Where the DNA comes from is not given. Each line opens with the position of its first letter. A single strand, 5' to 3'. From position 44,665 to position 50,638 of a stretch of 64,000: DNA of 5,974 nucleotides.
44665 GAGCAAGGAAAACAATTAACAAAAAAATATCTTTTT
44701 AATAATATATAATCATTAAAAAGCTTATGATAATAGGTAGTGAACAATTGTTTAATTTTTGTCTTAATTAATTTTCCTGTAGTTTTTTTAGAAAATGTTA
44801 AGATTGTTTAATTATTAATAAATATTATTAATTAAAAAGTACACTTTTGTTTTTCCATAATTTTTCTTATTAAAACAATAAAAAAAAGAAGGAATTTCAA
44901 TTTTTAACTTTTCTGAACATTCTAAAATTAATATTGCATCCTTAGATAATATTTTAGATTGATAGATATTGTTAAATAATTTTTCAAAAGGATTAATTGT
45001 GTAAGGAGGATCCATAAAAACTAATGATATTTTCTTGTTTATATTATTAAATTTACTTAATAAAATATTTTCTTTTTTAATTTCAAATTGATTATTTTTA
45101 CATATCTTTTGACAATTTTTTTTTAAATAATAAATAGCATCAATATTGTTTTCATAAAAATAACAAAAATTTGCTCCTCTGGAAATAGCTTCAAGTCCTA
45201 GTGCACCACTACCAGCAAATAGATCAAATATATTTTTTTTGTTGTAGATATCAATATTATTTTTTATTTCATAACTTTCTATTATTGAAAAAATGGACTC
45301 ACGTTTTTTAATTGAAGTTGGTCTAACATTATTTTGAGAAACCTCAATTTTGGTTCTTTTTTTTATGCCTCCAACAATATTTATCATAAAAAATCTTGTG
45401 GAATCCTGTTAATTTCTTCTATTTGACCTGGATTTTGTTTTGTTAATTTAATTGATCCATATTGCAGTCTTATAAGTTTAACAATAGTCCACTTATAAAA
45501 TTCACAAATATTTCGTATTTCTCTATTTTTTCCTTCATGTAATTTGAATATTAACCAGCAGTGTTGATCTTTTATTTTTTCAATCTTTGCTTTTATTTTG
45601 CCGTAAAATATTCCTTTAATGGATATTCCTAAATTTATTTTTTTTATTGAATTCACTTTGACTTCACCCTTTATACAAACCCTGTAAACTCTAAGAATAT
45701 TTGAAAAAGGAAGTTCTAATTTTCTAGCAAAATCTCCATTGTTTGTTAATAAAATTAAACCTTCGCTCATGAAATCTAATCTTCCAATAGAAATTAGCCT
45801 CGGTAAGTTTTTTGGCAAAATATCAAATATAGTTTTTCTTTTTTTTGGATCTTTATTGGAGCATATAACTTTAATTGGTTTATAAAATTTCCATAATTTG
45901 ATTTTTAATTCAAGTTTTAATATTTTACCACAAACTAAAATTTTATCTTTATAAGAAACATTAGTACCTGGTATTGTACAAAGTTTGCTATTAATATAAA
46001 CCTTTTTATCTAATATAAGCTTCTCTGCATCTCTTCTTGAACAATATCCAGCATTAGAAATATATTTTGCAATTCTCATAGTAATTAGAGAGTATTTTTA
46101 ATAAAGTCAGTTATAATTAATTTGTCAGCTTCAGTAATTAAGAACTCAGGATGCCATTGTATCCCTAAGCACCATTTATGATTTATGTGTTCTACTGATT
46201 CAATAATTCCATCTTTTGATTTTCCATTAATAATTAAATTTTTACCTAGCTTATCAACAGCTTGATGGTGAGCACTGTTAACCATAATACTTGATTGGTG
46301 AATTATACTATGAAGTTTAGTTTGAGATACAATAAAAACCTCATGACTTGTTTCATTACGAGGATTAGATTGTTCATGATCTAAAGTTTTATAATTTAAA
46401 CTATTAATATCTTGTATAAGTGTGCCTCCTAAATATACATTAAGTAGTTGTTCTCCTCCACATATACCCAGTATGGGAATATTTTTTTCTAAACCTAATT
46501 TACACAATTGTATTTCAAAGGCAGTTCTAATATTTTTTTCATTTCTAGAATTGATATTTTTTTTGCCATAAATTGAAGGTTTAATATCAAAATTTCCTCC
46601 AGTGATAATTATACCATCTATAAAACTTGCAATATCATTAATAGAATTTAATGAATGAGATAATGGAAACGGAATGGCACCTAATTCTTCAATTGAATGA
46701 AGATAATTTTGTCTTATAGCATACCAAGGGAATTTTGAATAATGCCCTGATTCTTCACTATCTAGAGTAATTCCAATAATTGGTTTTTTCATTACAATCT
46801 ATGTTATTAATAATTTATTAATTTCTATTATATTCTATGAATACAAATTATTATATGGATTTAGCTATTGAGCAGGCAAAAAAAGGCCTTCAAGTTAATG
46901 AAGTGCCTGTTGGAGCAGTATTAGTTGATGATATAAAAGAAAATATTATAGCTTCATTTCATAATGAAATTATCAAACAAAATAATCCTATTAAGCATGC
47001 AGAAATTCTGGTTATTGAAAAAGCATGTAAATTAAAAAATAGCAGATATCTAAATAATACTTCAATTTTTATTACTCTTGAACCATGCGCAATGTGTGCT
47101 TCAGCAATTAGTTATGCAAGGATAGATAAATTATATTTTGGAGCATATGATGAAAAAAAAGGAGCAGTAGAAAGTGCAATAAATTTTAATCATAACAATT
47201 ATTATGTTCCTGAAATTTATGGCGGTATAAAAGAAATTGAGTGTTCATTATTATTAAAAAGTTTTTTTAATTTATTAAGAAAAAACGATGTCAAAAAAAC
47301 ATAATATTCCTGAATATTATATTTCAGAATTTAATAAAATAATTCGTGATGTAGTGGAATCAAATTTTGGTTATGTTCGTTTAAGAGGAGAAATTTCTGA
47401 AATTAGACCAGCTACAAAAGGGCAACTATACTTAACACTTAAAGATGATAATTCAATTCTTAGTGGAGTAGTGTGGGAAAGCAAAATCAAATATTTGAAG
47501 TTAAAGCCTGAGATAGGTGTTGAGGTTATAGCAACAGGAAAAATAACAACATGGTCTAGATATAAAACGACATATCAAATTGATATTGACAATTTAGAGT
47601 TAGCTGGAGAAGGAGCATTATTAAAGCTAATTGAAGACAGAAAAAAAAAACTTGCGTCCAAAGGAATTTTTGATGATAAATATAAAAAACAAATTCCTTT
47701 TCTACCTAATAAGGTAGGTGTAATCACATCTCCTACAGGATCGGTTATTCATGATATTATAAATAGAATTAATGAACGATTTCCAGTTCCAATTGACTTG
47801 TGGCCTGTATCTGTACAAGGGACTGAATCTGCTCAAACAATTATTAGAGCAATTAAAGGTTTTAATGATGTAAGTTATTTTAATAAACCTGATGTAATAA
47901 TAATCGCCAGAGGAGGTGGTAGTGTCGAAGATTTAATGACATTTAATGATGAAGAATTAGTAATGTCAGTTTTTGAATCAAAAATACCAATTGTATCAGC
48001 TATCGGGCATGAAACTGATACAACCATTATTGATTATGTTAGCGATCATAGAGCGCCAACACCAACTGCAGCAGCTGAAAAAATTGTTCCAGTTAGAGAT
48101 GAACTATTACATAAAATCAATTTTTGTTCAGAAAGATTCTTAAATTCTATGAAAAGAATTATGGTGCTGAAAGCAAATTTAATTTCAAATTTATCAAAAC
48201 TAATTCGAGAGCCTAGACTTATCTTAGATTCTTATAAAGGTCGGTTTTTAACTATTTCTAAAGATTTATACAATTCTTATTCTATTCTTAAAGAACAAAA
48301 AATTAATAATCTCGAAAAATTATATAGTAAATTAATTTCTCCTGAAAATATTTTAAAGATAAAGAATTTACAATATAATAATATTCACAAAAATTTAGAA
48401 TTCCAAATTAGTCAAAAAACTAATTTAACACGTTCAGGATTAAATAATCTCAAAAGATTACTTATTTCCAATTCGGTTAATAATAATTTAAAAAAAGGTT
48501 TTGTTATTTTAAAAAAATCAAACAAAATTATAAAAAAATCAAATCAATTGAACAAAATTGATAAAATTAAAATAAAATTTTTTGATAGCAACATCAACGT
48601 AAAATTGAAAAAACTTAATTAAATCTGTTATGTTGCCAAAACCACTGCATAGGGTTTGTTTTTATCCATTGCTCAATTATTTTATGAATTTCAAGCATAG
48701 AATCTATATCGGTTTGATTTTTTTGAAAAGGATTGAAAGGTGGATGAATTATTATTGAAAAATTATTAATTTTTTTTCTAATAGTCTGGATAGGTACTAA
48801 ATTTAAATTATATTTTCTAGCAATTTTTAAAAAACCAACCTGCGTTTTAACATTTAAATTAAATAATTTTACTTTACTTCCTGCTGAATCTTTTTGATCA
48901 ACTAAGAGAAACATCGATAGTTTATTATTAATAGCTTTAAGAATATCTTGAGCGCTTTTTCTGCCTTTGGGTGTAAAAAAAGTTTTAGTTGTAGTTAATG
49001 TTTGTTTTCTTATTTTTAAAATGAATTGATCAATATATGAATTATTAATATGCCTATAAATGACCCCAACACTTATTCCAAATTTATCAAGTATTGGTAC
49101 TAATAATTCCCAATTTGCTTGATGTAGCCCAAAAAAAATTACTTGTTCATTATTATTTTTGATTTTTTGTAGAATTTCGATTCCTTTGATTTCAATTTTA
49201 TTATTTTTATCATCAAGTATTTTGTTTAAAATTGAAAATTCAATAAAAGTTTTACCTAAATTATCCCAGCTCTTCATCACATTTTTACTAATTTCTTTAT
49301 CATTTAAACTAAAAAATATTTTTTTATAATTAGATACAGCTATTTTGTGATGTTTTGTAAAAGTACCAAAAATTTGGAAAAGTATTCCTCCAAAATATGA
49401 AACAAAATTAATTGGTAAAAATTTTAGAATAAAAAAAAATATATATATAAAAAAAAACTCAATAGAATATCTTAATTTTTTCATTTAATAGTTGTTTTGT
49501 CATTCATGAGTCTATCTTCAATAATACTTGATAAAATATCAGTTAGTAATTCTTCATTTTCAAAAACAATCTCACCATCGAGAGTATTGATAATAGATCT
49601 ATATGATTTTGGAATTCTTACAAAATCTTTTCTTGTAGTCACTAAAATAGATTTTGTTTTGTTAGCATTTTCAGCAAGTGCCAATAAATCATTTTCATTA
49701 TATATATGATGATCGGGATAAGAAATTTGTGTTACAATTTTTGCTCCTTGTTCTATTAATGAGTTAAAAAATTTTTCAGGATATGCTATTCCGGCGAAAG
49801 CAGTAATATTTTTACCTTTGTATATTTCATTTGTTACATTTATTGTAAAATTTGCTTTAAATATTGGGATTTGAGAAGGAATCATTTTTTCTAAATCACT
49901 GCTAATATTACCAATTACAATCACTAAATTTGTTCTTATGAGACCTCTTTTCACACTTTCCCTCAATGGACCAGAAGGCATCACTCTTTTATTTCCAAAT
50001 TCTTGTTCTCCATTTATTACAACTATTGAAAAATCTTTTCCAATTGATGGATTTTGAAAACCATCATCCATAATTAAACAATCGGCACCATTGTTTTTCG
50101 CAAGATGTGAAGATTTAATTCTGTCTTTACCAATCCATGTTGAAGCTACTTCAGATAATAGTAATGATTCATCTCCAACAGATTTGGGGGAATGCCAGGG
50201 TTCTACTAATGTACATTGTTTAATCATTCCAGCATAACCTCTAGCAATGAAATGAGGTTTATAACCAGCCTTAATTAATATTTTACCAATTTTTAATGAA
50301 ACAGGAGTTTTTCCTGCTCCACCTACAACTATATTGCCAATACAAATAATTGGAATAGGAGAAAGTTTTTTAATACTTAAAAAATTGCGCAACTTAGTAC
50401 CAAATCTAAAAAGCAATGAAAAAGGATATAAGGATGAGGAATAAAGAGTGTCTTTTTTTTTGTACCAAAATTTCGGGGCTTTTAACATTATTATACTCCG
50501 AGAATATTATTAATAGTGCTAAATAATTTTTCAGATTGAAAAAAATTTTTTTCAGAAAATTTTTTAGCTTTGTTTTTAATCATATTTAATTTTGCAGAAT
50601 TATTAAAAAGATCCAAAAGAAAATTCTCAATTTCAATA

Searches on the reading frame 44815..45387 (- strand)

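Call 45: search_protein_families(library=pfam, proteins=[window:44815-45387:-], max_evalue=0.00001)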
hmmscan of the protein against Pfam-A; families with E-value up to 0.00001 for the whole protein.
window:44815-45387:- (190 aa): 1 family
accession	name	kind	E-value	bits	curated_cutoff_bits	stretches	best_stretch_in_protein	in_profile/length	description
PF03602.21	Cons_hypoth95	-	1.6e-37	129.4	24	1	3-185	2-181/182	Conserved hypothetical protein 95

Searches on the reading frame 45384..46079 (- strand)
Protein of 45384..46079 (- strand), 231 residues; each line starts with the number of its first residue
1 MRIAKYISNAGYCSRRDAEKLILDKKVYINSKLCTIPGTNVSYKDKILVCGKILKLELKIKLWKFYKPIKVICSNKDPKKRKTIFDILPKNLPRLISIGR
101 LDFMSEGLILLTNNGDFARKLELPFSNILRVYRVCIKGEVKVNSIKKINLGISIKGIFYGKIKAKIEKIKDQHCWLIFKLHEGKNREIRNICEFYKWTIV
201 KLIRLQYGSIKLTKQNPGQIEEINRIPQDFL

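Call 45: search_protein_families(library=pfam, proteins=[window:45384-46079:-], max_evalue=0.00001)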
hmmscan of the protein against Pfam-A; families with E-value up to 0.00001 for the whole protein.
window:45384-46079:- (231 aa): 2 families
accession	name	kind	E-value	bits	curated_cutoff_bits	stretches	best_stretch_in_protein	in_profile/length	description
PF00849.27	PseudoU_synth_2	-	9.4e-16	58.8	26.8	1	65-193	5-151/152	RNA pseudouridylate synthase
PF01479.30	S4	-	3.5e-11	43.1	22.8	1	1-45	1-46/48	S4 domain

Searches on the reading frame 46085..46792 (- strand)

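Call 45: search_protein_families(library=pfam, proteins=[window:46085-46792:-], max_evalue=0.00001)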
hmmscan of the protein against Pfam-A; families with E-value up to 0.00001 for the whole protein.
window:46085-46792:- (235 aa): 2 families
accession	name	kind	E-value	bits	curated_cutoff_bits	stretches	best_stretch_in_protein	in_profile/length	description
PF07722.19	Peptidase_C26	-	4.3e-56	190.6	20.5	1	4-216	1-219/219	Peptidase C26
PF00117.34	GATase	-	6.6e-19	68.8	22.8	1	27-232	10-188/190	Glutamine amidotransferase class-I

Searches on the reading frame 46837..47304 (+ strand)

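Call 45: search_protein_families(library=pfam, proteins=[window:46837-47304:+], max_evalue=0.00001)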
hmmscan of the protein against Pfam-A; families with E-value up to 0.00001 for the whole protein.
window:46837-47304:+ (155 aa): 2 families
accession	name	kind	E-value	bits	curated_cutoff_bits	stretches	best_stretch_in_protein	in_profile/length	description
PF14437.12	MafB19-deam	-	1e-28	100.4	27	1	1-148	1-142/142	MafB19-like deaminase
PF00383.29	dCMP_cyt_deam_1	-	1.1e-23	83.4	25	1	3-102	4-101/102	Cytidine and deoxycytidylate deaminase zinc-binding region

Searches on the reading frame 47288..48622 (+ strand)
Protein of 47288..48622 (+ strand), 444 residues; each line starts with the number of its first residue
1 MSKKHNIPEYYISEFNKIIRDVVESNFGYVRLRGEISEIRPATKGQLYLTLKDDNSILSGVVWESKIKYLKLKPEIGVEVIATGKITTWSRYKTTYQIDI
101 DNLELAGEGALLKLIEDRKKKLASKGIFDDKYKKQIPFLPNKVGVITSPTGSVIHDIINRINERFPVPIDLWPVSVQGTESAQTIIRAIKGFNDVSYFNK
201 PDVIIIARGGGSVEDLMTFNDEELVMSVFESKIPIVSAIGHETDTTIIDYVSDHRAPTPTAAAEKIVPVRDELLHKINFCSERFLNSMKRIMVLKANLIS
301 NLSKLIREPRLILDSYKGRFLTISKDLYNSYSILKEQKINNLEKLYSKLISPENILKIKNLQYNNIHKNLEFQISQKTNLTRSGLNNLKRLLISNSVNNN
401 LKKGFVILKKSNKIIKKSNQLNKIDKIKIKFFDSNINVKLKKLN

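Call 45: search_protein_families(library=pfam, proteins=[window:47288-48622:+], max_evalue=0.00001)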
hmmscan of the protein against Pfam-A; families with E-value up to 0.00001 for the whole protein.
window:47288-48622:+ (444 aa): 3 families
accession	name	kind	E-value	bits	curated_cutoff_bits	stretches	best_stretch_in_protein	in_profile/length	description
PF02601.20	Exonuc_VII_L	-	4.1e-87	293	35.9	1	127-438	1-314/315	Exonuclease VII, large subunit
PF13742.12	tRNA_anti_2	-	1.6e-18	67.1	27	1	11-103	2-94/95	OB-fold nucleic acid binding domain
PF01336.31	tRNA_anti-codon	-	2.5e-08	34.2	27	1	30-105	1-74/75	OB-fold nucleic acid binding domain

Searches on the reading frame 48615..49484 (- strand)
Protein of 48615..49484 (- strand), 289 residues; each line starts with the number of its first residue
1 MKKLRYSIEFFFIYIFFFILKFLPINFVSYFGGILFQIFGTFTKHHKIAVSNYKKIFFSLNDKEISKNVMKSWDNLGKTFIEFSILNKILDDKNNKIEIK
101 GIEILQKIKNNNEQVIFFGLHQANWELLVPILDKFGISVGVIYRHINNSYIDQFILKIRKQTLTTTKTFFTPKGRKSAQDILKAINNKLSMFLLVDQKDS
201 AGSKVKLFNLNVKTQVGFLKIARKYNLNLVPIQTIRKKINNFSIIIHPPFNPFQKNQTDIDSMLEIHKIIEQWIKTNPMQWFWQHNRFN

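Call 45: search_protein_families(library=pfam, proteins=[window:48615-49484:-], max_evalue=0.00001)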
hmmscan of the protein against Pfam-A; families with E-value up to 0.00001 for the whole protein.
window:48615-49484:- (289 aa): 1 family
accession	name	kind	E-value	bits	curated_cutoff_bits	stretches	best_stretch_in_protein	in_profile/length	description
PF03279.18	Lip_A_acyltrans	-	1.1e-40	140.1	22.3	1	3-288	10-293/295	Bacterial lipid A biosynthesis acyltransferase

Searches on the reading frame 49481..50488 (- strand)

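Call 46: search_protein_families(library=pfam, proteins=[window:49481-50488:-], max_evalue=0.00001)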
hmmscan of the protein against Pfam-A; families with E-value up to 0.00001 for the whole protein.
window:49481-50488:- (335 aa): 1 family
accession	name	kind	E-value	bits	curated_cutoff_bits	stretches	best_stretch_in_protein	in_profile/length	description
PF02606.20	LpxK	-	1.2e-80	271.5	27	1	19-319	4-323/328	Tetraacyldisaccharide-1-P 4'-kinase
